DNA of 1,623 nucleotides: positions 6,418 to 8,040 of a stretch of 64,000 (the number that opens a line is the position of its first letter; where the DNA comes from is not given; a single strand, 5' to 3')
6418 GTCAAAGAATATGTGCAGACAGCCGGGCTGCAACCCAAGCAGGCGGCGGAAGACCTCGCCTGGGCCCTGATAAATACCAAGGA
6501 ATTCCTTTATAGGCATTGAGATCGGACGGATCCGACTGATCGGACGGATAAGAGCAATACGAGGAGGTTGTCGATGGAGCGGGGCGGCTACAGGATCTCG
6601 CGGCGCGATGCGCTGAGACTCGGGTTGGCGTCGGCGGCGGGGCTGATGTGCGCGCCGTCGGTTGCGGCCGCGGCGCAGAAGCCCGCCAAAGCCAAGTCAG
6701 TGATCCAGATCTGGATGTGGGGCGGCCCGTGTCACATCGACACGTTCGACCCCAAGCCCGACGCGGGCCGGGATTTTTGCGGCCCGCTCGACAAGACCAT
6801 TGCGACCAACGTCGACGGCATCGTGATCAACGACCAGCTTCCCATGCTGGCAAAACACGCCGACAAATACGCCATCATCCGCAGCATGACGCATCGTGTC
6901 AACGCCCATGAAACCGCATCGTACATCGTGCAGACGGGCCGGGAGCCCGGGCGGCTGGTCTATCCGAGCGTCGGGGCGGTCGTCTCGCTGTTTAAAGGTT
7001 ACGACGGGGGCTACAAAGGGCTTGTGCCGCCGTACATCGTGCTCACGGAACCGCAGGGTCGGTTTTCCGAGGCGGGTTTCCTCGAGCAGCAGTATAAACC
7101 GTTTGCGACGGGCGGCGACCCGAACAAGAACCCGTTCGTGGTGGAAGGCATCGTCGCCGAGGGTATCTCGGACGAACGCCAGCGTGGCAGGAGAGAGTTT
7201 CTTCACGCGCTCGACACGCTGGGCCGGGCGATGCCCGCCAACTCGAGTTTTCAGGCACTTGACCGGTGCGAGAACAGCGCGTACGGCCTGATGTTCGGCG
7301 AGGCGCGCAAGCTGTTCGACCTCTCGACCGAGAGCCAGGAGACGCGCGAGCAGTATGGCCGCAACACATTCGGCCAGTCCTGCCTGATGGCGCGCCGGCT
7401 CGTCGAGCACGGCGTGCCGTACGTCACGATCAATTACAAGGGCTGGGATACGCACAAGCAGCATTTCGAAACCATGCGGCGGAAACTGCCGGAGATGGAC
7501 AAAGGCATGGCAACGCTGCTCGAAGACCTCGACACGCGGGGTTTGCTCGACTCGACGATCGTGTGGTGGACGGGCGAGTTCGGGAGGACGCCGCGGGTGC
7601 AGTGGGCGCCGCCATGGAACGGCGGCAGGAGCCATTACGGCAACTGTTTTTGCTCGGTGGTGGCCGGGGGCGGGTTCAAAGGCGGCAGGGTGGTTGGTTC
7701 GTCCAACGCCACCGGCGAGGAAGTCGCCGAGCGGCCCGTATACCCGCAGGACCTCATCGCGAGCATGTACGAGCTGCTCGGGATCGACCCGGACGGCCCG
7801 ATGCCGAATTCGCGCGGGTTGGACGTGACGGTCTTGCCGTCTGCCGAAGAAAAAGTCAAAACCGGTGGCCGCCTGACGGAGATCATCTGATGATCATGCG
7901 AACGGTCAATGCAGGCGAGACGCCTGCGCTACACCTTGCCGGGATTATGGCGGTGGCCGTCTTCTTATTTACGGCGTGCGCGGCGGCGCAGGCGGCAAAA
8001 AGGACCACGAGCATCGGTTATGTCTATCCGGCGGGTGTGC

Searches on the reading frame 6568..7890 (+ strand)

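Call 85: search_protein_families(library=pfam, proteins=[window:6568-7890:+], max_evalue=0.00001)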
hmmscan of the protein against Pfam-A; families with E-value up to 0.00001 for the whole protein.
window:6568-7890:+ (440 aa): 1 family
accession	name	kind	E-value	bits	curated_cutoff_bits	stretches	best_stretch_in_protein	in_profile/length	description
PF07394.17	DUF1501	-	1.5e-97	327.7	27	1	42-421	1-378/390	Protein of unknown function (DUF1501)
